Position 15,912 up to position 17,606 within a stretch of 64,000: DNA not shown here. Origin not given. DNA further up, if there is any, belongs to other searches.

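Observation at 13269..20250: Low-GC island (about 7 kb) inserted in a high-GC chromosome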

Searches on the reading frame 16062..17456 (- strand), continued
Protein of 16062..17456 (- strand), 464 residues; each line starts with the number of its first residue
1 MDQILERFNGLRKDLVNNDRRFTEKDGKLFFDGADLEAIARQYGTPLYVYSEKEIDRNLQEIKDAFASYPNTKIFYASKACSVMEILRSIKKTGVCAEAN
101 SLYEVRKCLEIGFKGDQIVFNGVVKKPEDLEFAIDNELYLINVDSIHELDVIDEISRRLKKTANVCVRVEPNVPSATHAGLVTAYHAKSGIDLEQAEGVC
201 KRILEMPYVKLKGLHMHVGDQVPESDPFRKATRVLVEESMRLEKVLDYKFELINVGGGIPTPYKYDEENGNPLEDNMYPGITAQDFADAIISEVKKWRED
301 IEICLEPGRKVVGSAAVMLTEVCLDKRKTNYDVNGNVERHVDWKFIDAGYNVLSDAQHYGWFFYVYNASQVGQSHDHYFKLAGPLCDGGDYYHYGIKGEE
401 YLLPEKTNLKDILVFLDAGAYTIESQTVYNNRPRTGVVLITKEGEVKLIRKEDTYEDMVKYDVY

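Call 44: find_encoding_contigs(protein=P0052, flank=10000, max_places=2)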
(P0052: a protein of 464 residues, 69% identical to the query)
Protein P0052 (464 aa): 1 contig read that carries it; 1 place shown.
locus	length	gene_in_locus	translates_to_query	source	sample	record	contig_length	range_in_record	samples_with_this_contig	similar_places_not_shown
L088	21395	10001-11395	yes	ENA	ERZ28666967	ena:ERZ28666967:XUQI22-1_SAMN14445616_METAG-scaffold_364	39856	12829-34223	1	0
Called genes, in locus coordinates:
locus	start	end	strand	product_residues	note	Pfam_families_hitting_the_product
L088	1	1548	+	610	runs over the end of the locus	PF12974:Phosphonate-bd, PF00512:HisKA, PF02518:HATPase_c, PF14501:HATPase_c_5 (weak)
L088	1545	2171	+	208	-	PF00072:Response_reg, PF08281:Sigma70_r4_2 (weak), PF00196:GerE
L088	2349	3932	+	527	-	PF00890:FAD_binding_2, PF01266:DAO (weak), PF03486:HI0933_like (weak), PF12831:FAD_oxidored (weak)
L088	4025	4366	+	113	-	PF14522:Cytochrome_C7 (faint), PF14537:Cytochrom_c3_2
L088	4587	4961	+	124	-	-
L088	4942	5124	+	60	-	PF00890:FAD_binding_2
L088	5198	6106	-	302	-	PF00126:HTH_1, PF03466:LysR_substrate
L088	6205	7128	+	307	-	PF00795:CN_hydrolase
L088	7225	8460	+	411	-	-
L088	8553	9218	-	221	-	PF00491:Arginase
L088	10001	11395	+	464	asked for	PF00278:Orn_DAP_Arg_deC, PF01168:Ala_racemase_N, PF02784:Orn_Arg_deC_N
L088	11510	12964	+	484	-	PF13520:AA_permease_2, PF00324:AA_permease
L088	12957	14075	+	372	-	PF01168:Ala_racemase_N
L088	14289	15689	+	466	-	PF00324:AA_permease, PF13520:AA_permease_2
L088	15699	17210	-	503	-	PF08448:PAS_4, PF13426:PAS_9 (faint), PF00158:Sigma54_activat, PF14532:Sigma54_activ_2, PF07728:AAA_5, PF25601:AAA_lid_14, PF02954:HTH_8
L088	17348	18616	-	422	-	PF03606:DcuC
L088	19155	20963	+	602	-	PF04205:FMN_bind, PF00890:FAD_binding_2, PF01266:DAO, PF03486:HI0933_like, PF07992:Pyr_redox_2 (weak), PF12831:FAD_oxidored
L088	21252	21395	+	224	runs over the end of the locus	PF03006:HlyIII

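Call 45: find_encoding_contigs(protein=P0035, flank=10000, max_places=2)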
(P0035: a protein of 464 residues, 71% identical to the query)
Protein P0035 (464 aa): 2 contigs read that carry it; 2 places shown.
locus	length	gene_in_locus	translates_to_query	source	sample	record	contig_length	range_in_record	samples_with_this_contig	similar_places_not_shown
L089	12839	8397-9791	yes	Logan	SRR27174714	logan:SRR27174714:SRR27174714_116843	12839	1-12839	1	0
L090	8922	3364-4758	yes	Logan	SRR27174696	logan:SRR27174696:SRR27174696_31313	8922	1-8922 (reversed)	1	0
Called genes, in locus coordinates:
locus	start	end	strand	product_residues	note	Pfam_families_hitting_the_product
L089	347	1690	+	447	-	PF00764:Arginosuc_synth, PF20979:Arginosuc_syn_C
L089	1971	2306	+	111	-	PF00893:Multi_Drug_Res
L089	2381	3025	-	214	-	PF01292:Ni_hydr_CYTB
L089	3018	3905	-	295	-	PF25160:LdpA_Fe-S-bd (faint), PF00037:Fer4 (faint), PF12838:Fer4_7 (weak), PF13237:Fer4_10, PF13247:Fer4_11, PF14697:Fer4_21, PF13187:Fer4_9 (weak), PF09163:Form-deh_trans, +2 more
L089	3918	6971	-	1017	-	PF04879:Molybdop_Fe4S4, PF00384:Molybdopterin, PF01568:Molydop_binding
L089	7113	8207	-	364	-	PF00158:Sigma54_activat, PF14532:Sigma54_activ_2, PF07728:AAA_5, PF25601:AAA_lid_14, PF02954:HTH_8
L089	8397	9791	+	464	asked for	PF00278:Orn_DAP_Arg_deC, PF01168:Ala_racemase_N (faint), PF02784:Orn_Arg_deC_N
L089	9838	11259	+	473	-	PF13520:AA_permease_2, PF00324:AA_permease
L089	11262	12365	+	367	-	PF01168:Ala_racemase_N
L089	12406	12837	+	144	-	?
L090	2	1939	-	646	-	?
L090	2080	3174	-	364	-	PF00158:Sigma54_activat, PF14532:Sigma54_activ_2, PF07728:AAA_5, PF25601:AAA_lid_14, PF02954:HTH_8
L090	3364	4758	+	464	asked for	PF00278:Orn_DAP_Arg_deC, PF01168:Ala_racemase_N (faint), PF02784:Orn_Arg_deC_N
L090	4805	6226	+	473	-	PF13520:AA_permease_2, PF00324:AA_permease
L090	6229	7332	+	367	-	PF01168:Ala_racemase_N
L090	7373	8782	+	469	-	PF00324:AA_permease, PF13520:AA_permease_2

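Call 50: search_protein_families(library=pfam, proteins=[L041:8357-9799:-, L041:14073-15479:+, L041:15506-16075:+, L041:11477-12904:+, L088:14289-15689:+])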
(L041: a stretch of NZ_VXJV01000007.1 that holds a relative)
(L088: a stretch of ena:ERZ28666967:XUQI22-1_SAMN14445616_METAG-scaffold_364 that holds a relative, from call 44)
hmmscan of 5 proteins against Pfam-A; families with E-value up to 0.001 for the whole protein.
L041:8357-9799:- (480 aa): 10 families
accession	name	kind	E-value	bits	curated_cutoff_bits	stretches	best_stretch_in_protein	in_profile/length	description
PF00158.32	Sigma54_activat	-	1e-61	208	20.2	1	156-319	1-165/168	Sigma-54 interaction domain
PF25601.1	AAA_lid_14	-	1.1e-17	64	27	1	327-389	1-63/87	AAA+ ATPase lid domain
PF14532.12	Sigma54_activ_2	-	2.5e-17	63.9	25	1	171-326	15-138/138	Sigma-54 interaction domain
PF02954.25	HTH_8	-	1.3e-12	47.6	22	1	432-471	3-42/42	Bacterial regulatory protein, Fis family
PF08448.16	PAS_4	-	7.5e-10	39.5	23.1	1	24-132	1-109/110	PAS fold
PF07728.20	AAA_5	-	9.8e-09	35.8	22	1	180-306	2-129/139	AAA domain (dynein-related subfamily)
PF00989.32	PAS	-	5.8e-06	26.7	22.6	1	19-82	2-70/113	PAS fold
PF18024.7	HTH_50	-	1.8e-05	24.8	27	1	425-473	2-49/50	Helix-turn-helix domain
PF13556.12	HTH_30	-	0.00023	21.3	27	1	446-470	11-35/59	PucR C-terminal helix-turn-helix domain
PF01078.27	Mg_chelatase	-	0.00079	19.3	20.3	0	235-305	94-166/207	Magnesium chelatase, subunit ChlI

L041:14073-15479:+ (468 aa): 2 families
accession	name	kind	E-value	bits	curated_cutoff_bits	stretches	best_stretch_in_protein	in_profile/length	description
PF00324.27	AA_permease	-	1.7e-96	324.2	24.6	1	24-432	1-423/470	Amino acid permease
PF13520.12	AA_permease_2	-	4.6e-38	131.7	27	1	25-434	6-409/427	Amino acid permease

L041:15506-16075:+ (189 aa): 1 family
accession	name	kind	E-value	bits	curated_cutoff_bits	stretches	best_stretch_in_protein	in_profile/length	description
PF02441.25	Flavoprotein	-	1.1e-41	142.6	22.7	1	2-173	1-161/162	Flavoprotein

L041:11477-12904:+ (475 aa): 2 families
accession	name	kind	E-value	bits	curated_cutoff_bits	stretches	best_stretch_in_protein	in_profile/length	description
PF13520.12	AA_permease_2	-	2.7e-63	214.8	27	1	16-447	6-424/427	Amino acid permease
PF00324.27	AA_permease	-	1.9e-26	93.3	24.6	1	37-468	27-465/470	Amino acid permease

L088:14289-15689:+ (466 aa): 2 families
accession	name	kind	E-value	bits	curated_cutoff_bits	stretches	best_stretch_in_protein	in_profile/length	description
PF00324.27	AA_permease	-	8.9e-103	344.9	24.6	1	23-428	1-420/470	Amino acid permease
PF13520.12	AA_permease_2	-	1.3e-35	123.6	27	1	24-434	6-410/427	Amino acid permease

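Call 62: search_dna_similar(query=window:16062-17456:-, collection=plasmids, mode=protein, max_evalue=1e-50, max_rows=10)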
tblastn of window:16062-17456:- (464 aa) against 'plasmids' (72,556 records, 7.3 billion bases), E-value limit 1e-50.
Records with a match: 3; places in all: 3; records where one place covers at least 80% of the query: 3.
Best place of each record, by identity: 60-80% 3.
By first word of the organism name: Salmonella 3.
By predicted mobility (MOB-suite, as given by PLSDB): non-mobilizable 3.
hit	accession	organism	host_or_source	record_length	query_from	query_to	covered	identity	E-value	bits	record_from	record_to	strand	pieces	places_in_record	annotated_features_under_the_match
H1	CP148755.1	Salmonella enterica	Pig,single cell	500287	2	464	100%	72.8%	0e+0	733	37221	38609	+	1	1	alanine racemase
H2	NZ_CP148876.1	Salmonella enterica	Homo sapiens,single cell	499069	2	464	100%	72.8%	0e+0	733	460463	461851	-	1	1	alanine racemase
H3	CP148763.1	Salmonella enterica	Pig,single cell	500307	2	464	100%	72.6%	0e+0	745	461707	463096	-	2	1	none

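Call 63: find_related_loci(query=P0002, collection=metagenome_contigs, flank=10000)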
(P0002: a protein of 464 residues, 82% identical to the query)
Query P0002 (464 aa) in metagenome_contigs; peptide patterns used: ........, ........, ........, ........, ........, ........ (x = any residue, [..] = any of these).
113 stretches matched a pattern; 46 encode a relative of the query (tblastn E <= 1e-3); 45 distinct loci.
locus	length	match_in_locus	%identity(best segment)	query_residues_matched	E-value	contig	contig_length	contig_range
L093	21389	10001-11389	74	2-464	0e+0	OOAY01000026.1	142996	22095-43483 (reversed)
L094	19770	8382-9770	74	2-464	0e+0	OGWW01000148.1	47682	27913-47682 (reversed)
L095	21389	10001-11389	71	2-464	0e+0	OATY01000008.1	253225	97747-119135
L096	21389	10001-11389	71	2-464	0e+0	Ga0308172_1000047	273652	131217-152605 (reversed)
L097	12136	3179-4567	71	2-464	0e+0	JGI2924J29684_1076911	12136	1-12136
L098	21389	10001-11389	71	2-464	0e+0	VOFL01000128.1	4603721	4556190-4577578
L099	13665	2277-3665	71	2-464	0e+0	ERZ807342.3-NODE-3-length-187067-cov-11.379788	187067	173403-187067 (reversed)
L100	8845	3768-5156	70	2-464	0e+0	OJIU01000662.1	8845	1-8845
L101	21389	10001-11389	69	2-464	0e+0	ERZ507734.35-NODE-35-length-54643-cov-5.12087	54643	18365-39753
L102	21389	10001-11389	69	2-464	0e+0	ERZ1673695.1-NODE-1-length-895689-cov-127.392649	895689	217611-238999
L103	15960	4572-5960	69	2-464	0e+0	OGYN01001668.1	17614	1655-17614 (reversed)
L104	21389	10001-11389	69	2-464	0e+0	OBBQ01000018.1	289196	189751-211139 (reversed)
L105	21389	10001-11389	69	2-464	0e+0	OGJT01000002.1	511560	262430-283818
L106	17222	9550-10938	69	2-464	0e+0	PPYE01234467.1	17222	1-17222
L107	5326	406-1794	69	2-464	0e+0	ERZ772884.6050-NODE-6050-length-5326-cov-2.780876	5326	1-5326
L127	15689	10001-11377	64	6-464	0e+0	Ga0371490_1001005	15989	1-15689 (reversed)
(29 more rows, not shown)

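Call 67: search_protein_families(library=ncbifam, proteins=[L052:7416-9494:-, L052:14168-15580:+, L052:15543-16916:+, L052:16944-18047:+, L127:12569-13948:+, L127:14051-15502:+, L127:6970-9216:-], max_evalue=1e-10)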
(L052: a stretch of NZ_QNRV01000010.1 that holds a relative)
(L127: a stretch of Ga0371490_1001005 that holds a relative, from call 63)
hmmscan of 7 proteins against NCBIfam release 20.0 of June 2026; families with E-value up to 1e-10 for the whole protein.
L052:7416-9494:- (692 aa): 2 families
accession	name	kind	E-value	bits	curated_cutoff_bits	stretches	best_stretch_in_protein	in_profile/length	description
NF008159.0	PRK10911.1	equivalog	1.3e-227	757.4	927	1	17-686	3-678/680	oligopeptidase A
NF007624.0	PRK10280.1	equivalog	7.8e-111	371.4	944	1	33-686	25-679/681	peptidyl-dipeptidase Dcp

L052:14168-15580:+ (470 aa): 19 families
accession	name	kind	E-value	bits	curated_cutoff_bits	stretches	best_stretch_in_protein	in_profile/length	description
TIGR01773.1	GABAperm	equivalog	6.9e-84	282.2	678.1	1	11-455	9-450/452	GABA permease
NF008484.0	PRK11387.1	equivalog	4.2e-82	276.6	716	1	7-430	7-432/471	S-methylmethionine permease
NF008094.0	PRK10836.1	subfamily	2.3e-76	257.5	735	1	11-424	12-432/489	amino acid permease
TIGR00913.1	2A0310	subfamily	3.5e-71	240.4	578.7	1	15-428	3-432/480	amino acid permease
NF007594.0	PRK10238.1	equivalog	2.2e-70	237.8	848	1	11-424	9-419/456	aromatic amino acid transporter AroP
NF007602.0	PRK10249.1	equivalog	2e-69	234.7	851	1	12-394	19-400/458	phenylalanine transporter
NF047867.1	AA_transp_ThrP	exception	2.2e-64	218.1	850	1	11-454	7-449/461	bifunctional threonine/serine APC transporter ThrP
NF008016.0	PRK10746.1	equivalog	1.2e-63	215.7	799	1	11-455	7-450/461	amino acid permease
NF008272.0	PRK11049.1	equivalog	5.4e-63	213.6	732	1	9-392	16-402/470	D-serine/D-alanine/glycine transporter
NF007876.0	PRK10580.1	equivalog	4.2e-62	210.5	736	1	10-452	5-445/457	proline-specific permease ProY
NF007566.0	PRK10197.1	equivalog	3.2e-61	207.5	871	1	11-425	9-420/466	GABA permease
NF011623.0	PRK15049.1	equivalog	7.7e-56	190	773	1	17-413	31-427/499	L-asparagine permease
TIGR00909.1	2A0306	subfamily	8e-27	94.2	556.8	1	20-426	9-407/429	amino acid transporter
NF053761.1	BrChAATpBcaP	equivalog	1.4e-23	83.7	690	1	158-437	183-441/460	branched-chain amino acid transporter BcaP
TIGR00908.1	2A0305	equivalog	8.5e-17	61.2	381.75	1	29-453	21-429/442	ethanolamine permease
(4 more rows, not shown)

L052:15543-16916:+ (457 aa): 5 families
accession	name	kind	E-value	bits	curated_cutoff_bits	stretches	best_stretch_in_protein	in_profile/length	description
TIGR00797.1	matE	subfamily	4e-59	200.5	147.4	1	21-421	1-396/396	MATE family efflux transporter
NF000263.1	MATE_multi_NorM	equivalog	3.7e-56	191.4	950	1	14-434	19-440/459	multidrug efflux MATE transporter NorM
NF001214.0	PRK00187.1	equivalog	2.4e-35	122.4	449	1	10-435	7-437/464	NorM family multidrug efflux MATE transporter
NF007562.1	PRK10189.1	equivalog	2.6e-12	46.3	465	0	13-360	27-383/470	EmmdR/YeeO family multidrug/toxin efflux MATE transporter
NF052396.1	MATE_WgkD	equivalog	3e-11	43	510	1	12-360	2-350/428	tryglysin-associated MATE efflux transporter WgkD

L052:16944-18047:+ (367 aa): 1 family
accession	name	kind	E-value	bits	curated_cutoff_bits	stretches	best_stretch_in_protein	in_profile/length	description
NF040479.1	porin_porB_Neis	equivalog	1.5e-16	60.7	480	1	18-336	5-315/344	trimeric porin PorB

L127:12569-13948:+ (459 aa): 20 families
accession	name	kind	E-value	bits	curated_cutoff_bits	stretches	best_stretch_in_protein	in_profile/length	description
NF007938.0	PRK10655.1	equivalog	1.3e-180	601.3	409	1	3-429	1-426/438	putrescine-ornithine antiporter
TIGR04299.1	antiport_PotE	equivalog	1.1e-154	515.8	560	1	6-428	2-423/430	putrescine-ornithine antiporter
TIGR00905.1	2A0302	subfamily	1.1e-112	377.3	409.05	1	3-430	1-435/473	basic amino acid/polyamine antiporter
NF007929.0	PRK10644.1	equivalog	1.1e-112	377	574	1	3-429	3-426/445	arginine/agmatine antiporter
TIGR04298.1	his_histam_anti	equivalog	1.5e-89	301.2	750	1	9-425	1-422/429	histidine-histamine antiporter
NF007754.0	PRK10435.1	equivalog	5.6e-83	279.4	585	1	7-376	4-376/443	cadaverine/lysine antiporter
TIGR03810.1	arg_ornith_anti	equivalog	4.5e-36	124.5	591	1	9-428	2-428/468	arginine-ornithine antiporter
NF040512.1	histam_anti_2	exception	8.2e-32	110.5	725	1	7-409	2-424/477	histidine-histamine antiporter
TIGR00909.1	2A0306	subfamily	9.6e-31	107.1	556.8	1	9-427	4-426/429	amino acid transporter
NF008245.0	PRK11021.1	equivalog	1.2e-25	90.5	284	1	3-383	1-373/419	L-methionine/branched-chain amino acid transporter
TIGR00911.1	2A0308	subfamily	1.3e-20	73.4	701.8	1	9-406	47-443/505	L-type amino acid transporter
TIGR00906.1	2A0303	subfamily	4.9e-17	61.5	681.7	1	195-344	252-401/602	cationic amino acid transport permease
TIGR00908.1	2A0305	equivalog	1.2e-16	60.7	381.75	1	43-399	43-393/442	ethanolamine permease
NF053761.1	BrChAATpBcaP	equivalog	1.2e-15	57.5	690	1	7-434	21-458/460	branched-chain amino acid transporter BcaP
NF040513.1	antiport_TyrP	equivalog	2e-15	56.5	630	1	15-405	7-412/465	tyrosine-tyramine antiporter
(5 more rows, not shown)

L127:14051-15502:+ (483 aa): 25 families
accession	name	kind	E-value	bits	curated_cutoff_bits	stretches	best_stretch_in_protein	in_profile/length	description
NF003451.0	PRK05022.1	equivalog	6.7e-83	279.1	476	1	146-472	188-507/512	nitric oxide reductase transcriptional regulator NorR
NF041552.1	TF_PrdR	equivalog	1.5e-81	274.5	795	1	16-473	138-576/577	sigma-54 dependent transcriptional regulator PrdR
TIGR01818.1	ntrC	equivalog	2.8e-80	270.4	558.6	1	145-472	131-462/463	nitrogen regulation protein NR(I)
TIGR01817.1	nifA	equivalog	2.1e-79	267.7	528.85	1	148-477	196-531/534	nif-specific transcriptional activator NifA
NF038308.1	RNA_repair_RtcR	equivalog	1e-76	258.9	650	1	149-477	181-520/530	RNA repair transcriptional activator RtcR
NF008469.0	PRK11361.1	equivalog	3.6e-76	256.7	714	1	148-476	143-457/461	acetoacetate metabolism transcriptional regulator AtoC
NF050807.1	TransRegFlbDCaul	equivalog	7.3e-74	249.2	750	1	149-474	119-439/454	sigma-54-dependent transcriptional regulator FlbD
TIGR02915.1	PEP_resp_reg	equivalog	1.6e-72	244.8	502.6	1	148-383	139-375/445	PEP-CTERM-box response regulator transcription factor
TIGR02974.1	phageshock_pspF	equivalog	1.2e-70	238.4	443.55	1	151-472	2-335/336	phage shock protein operon transcriptional activator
NF011958.0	PRK15429.1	equivalog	2.8e-68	231.1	830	1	149-389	380-620/692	formate hydrogenlyase transcriptional activator FlhA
NF008085.0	PRK10820.1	equivalog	4.4e-67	226.9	576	1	148-382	204-439/520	transcriptional regulator TyrR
NF041906.1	V4R_TF_MobR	exception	1.2e-66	225.4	999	1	151-472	235-543/544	phenol degradation transcriptional regulator MobR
TIGR02329.1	propionate_PrpR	equivalog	1.8e-66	224.8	499.2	1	148-471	212-525/526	propionate catabolism operon regulatory protein PrpR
NF011695.0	PRK15115.1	equivalog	7.8e-66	222.6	763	1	148-382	135-370/445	two-component system response regulator GlrR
NF008176.1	PRK10923.1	equivalog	1.5e-65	221.6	620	1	145-473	135-466/469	nitrogen regulation protein NR(I)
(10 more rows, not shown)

L127:6970-9216:- (748 aa): 2 families
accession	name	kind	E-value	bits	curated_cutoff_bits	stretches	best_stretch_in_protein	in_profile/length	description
NF011635.0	PRK15061.1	subfamily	0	1292.6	981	1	18-745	3-724/725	catalase/peroxidase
TIGR00198.1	cat_per_HPI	equivalog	0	1180.8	770.25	1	29-747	9-715/716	catalase/peroxidase HPI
